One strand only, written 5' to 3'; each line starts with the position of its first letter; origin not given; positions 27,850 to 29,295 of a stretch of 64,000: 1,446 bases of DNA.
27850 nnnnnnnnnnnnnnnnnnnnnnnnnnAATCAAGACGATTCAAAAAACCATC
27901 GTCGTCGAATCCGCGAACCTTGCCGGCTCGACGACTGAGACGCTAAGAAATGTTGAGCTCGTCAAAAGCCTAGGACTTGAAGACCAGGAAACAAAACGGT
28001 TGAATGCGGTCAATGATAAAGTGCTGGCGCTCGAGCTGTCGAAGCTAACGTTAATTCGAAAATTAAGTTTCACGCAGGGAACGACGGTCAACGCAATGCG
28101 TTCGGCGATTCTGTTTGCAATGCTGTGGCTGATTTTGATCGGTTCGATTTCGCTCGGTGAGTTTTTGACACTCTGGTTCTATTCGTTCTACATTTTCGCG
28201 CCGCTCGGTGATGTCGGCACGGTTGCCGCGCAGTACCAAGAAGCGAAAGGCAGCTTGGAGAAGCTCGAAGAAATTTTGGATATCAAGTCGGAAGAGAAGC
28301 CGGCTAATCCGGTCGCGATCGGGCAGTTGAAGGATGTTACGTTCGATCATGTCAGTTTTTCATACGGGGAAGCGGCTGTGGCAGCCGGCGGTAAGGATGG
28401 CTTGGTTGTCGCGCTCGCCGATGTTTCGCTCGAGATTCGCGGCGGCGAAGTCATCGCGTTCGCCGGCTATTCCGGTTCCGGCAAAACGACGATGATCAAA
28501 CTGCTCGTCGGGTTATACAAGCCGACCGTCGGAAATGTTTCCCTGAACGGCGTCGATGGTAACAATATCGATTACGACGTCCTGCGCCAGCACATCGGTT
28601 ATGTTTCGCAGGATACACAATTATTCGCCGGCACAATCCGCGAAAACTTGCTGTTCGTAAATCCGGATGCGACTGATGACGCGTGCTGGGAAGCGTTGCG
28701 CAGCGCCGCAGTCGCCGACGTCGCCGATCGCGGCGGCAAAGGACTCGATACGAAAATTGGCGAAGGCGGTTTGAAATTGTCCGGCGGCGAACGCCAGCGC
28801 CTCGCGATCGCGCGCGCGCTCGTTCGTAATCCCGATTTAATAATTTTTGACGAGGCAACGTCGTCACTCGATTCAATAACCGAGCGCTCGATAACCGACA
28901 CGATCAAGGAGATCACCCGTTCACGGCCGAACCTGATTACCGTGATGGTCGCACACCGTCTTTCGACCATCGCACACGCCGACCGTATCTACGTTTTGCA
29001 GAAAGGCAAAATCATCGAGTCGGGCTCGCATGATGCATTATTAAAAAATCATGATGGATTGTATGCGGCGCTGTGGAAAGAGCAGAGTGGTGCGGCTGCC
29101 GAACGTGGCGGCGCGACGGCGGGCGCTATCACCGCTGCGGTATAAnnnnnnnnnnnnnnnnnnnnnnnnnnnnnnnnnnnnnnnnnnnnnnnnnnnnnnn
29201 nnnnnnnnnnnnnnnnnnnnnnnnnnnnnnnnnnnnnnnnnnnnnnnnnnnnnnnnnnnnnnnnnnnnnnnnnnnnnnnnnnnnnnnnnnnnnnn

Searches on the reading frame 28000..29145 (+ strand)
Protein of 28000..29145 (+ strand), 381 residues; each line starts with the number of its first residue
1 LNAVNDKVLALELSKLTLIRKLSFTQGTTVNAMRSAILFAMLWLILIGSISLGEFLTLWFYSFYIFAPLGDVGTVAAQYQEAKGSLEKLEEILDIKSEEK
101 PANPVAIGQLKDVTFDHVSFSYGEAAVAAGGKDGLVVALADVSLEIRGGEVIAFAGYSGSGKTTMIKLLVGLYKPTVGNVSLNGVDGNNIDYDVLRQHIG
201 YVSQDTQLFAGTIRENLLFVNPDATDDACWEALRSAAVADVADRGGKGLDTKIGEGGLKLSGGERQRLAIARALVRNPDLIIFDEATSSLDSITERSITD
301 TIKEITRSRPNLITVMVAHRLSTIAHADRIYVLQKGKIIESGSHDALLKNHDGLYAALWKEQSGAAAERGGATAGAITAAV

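Call 86: search_protein_families(library=pfam, proteins=[window:28000-29145:+], max_evalue=0.001)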
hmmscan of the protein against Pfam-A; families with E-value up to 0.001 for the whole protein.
window:28000-29145:+ (381 aa): 1 family
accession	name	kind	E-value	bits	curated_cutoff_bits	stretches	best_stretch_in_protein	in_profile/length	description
PF00005.33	ABC_tran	-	1.1e-32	113.9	25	1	139-288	1-137/137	ABC transporter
